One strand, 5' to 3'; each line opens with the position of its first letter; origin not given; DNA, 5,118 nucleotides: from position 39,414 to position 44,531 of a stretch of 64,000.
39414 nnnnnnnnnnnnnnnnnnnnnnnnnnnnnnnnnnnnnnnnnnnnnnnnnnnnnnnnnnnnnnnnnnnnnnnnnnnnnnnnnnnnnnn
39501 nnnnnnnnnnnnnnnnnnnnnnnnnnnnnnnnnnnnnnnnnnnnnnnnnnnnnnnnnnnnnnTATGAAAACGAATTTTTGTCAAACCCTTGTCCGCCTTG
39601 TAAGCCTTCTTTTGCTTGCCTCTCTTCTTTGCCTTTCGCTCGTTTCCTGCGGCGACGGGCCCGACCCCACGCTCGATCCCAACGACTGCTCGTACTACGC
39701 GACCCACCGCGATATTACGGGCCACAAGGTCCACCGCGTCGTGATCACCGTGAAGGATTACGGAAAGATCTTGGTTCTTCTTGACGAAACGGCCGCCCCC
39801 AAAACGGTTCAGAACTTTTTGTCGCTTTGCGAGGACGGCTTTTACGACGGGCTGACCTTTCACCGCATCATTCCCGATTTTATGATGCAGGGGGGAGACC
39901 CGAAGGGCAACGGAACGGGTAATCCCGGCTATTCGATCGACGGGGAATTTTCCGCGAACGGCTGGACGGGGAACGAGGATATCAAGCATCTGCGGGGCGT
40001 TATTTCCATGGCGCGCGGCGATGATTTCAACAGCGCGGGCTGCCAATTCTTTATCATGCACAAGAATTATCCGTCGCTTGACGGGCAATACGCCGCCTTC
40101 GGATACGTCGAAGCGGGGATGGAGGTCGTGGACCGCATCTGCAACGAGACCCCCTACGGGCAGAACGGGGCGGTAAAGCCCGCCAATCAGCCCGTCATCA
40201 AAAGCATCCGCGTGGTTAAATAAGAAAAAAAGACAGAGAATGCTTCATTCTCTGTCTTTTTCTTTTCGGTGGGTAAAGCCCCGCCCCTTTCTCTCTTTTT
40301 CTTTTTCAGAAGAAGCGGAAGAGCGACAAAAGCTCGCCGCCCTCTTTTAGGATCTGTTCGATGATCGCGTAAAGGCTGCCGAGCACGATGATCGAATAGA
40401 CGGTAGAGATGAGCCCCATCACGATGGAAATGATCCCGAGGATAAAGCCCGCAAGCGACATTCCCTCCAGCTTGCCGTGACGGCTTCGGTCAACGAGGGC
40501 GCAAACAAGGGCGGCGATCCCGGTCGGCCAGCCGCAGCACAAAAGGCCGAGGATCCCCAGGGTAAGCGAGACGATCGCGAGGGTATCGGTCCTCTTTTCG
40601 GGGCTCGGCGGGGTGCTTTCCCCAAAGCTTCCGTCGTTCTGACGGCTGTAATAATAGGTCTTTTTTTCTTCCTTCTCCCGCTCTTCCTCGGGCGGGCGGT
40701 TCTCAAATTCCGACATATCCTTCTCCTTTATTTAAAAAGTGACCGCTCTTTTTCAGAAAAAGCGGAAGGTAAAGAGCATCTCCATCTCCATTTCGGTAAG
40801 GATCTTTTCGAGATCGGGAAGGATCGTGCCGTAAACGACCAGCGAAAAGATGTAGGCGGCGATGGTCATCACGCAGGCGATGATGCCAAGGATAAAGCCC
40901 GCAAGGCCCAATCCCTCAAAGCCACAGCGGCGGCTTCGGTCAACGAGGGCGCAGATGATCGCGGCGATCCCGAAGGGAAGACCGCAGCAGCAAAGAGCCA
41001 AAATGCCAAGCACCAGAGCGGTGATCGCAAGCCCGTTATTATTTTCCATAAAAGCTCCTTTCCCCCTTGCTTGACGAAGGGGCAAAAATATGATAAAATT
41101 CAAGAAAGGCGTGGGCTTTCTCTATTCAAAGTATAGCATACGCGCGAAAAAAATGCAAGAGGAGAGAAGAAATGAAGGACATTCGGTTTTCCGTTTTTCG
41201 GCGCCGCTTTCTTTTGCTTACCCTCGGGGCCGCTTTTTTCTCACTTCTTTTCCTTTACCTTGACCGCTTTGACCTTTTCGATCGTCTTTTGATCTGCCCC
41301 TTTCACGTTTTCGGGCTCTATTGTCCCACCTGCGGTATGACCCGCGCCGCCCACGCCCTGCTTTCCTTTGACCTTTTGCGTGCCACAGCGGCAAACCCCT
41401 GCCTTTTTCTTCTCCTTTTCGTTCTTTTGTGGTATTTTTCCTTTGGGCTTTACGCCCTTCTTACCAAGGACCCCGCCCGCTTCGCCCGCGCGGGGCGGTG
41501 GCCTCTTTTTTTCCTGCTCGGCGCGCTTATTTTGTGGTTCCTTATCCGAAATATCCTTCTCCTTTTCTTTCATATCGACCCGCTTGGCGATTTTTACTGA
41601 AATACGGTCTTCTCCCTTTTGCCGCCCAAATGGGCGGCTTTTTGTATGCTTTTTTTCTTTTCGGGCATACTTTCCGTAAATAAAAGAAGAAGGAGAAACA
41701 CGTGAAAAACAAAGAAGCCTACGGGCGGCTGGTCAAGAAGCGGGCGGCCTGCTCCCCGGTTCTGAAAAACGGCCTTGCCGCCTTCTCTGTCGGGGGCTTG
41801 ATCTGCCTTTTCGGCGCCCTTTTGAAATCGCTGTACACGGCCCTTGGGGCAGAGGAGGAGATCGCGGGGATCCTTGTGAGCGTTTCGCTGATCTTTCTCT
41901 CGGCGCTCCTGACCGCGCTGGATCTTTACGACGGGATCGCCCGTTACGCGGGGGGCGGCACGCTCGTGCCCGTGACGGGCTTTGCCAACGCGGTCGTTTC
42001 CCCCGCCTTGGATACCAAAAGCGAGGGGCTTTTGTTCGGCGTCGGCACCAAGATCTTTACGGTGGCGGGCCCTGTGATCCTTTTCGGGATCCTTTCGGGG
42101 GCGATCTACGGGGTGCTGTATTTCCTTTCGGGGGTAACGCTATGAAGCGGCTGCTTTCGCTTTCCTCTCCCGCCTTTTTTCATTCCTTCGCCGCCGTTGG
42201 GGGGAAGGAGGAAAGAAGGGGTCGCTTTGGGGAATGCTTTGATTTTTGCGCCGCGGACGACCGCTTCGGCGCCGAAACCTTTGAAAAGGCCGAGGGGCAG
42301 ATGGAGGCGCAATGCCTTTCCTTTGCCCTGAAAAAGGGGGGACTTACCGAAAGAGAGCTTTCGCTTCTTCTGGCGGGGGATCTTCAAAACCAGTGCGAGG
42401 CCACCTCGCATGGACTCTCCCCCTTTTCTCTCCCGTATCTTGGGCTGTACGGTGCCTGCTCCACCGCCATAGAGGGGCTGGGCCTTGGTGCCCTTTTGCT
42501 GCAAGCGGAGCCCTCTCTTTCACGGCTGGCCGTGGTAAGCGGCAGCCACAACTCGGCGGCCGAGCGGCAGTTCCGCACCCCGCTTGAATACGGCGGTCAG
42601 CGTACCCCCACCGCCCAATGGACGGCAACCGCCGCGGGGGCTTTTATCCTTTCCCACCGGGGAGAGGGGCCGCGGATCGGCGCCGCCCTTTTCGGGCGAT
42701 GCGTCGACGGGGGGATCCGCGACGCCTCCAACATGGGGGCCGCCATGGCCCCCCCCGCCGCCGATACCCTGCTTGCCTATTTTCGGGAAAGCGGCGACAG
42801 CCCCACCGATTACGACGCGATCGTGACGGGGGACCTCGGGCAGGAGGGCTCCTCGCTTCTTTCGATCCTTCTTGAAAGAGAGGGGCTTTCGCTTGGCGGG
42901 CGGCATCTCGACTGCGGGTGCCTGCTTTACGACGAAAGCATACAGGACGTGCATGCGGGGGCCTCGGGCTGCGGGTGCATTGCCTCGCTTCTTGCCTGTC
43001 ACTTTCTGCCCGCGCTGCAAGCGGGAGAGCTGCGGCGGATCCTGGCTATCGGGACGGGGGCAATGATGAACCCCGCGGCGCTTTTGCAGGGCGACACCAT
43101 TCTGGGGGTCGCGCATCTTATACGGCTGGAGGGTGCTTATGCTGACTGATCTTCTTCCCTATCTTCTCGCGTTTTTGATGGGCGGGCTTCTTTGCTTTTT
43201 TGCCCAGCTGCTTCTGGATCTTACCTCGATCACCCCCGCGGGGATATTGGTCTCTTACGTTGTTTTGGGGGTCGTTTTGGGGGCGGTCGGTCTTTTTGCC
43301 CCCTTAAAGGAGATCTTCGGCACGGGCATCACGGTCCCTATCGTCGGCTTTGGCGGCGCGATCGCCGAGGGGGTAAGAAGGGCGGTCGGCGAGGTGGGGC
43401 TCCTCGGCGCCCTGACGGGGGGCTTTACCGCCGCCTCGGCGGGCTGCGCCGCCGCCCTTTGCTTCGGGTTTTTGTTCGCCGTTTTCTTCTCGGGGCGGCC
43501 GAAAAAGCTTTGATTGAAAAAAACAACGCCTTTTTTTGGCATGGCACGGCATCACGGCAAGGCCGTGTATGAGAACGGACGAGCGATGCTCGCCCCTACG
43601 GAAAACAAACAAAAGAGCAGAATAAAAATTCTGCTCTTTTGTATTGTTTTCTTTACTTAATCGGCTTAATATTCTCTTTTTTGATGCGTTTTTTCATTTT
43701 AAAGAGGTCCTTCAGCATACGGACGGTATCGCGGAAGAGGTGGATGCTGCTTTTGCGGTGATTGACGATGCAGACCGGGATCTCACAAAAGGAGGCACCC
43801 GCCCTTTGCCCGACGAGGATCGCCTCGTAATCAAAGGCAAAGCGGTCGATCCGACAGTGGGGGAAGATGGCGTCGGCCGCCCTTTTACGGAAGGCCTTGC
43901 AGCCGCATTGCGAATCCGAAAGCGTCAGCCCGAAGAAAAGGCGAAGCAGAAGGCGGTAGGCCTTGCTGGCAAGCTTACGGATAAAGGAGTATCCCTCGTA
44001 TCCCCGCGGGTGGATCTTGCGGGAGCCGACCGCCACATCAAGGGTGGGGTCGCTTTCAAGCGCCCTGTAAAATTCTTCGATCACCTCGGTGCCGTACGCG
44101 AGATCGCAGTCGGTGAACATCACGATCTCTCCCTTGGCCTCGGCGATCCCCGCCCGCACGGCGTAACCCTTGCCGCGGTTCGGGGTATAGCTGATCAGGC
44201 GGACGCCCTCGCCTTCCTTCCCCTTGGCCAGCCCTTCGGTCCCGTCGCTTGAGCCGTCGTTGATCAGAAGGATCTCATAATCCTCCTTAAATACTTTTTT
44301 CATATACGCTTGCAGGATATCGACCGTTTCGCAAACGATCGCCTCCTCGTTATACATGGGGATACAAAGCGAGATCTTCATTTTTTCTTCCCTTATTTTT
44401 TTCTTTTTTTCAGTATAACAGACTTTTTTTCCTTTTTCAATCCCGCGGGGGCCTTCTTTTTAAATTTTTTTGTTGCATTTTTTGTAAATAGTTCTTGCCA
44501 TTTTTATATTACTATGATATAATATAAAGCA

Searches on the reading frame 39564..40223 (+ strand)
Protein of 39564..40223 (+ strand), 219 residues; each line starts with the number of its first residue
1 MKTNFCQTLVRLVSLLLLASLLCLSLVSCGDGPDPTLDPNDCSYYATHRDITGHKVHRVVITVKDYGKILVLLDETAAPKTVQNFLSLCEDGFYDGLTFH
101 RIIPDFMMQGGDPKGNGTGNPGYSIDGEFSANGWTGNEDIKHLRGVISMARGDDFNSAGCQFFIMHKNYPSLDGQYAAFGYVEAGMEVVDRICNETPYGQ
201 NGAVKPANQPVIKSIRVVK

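Call 62: search_protein_families(library=pfam, proteins=[window:39564-40223:+], max_evalue=0.00001)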
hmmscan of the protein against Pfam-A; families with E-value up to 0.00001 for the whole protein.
window:39564-40223:+ (219 aa): 1 family
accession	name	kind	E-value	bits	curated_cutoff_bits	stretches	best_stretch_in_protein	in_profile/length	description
PF00160.26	Pro_isomerase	-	8.3e-44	150.1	21.7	1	59-216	2-158/159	Cyclophilin type peptidyl-prolyl cis-trans isomerase/CLD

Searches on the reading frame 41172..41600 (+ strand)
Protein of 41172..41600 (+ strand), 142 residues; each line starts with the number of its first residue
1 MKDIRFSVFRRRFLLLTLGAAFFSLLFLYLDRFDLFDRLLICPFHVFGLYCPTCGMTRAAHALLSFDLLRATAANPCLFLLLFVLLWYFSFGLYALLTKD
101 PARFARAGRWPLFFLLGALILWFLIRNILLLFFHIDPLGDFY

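Call 63: search_protein_families(library=pfam, proteins=[window:41172-41600:+], max_evalue=0.00001)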
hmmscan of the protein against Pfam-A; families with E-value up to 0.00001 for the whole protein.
window:41172-41600:+ (142 aa): 1 family
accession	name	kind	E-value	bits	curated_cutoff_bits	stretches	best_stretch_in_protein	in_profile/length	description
PF10825.13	DUF2752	-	2.4e-14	53.6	27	1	42-88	1-48/49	Protein of unknown function (DUF2752)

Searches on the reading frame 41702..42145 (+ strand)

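Call 63: search_protein_families(library=pfam, proteins=[window:41702-42145:+], max_evalue=0.00001)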
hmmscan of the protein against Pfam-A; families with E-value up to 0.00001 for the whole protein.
window:41702-42145:+ (147 aa): 1 family
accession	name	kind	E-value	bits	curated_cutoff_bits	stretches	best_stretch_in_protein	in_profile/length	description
PF03862.18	SpoVAC_SpoVAEB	-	2.4e-36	125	25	1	25-138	3-116/117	SpoVAC/SpoVAEB sporulation membrane protein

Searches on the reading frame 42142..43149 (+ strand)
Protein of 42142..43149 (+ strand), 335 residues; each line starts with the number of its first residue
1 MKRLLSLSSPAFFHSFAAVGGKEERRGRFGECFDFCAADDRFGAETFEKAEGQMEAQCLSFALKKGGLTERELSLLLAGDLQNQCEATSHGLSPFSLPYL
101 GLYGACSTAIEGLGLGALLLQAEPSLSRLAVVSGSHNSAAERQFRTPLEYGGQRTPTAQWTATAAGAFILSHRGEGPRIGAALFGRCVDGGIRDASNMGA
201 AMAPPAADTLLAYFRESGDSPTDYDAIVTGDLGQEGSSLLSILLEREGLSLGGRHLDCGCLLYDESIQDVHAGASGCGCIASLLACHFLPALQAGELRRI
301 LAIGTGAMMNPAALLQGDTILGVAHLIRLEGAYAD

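Call 63: search_protein_families(library=pfam, proteins=[window:42142-43149:+], max_evalue=0.00001)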
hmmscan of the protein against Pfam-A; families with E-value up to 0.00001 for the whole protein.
window:42142-43149:+ (335 aa): 1 family
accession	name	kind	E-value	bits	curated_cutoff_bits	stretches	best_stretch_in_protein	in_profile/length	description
PF07451.17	SpoVAD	-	2.2e-110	368.9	22.1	1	4-330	4-329/329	Stage V sporulation protein AD (SpoVAD)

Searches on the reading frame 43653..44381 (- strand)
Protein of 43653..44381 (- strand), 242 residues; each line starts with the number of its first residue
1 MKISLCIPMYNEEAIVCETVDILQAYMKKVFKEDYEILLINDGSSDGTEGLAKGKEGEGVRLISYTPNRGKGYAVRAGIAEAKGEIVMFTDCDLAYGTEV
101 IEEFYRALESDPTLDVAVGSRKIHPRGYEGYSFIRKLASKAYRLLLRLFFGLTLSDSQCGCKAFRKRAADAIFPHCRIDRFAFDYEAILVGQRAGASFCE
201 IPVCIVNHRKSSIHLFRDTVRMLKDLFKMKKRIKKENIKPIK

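Call 63: search_protein_families(library=pfam, proteins=[window:43653-44381:-], max_evalue=0.00001)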
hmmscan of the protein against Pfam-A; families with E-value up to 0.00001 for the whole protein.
window:43653-44381:- (242 aa): 1 family
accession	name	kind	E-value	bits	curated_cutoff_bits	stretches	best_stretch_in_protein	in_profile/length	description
PF00535.33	Glycos_transf_2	-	4.3e-27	95.5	23.3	1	4-173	1-168/168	Glycosyl transferase family 2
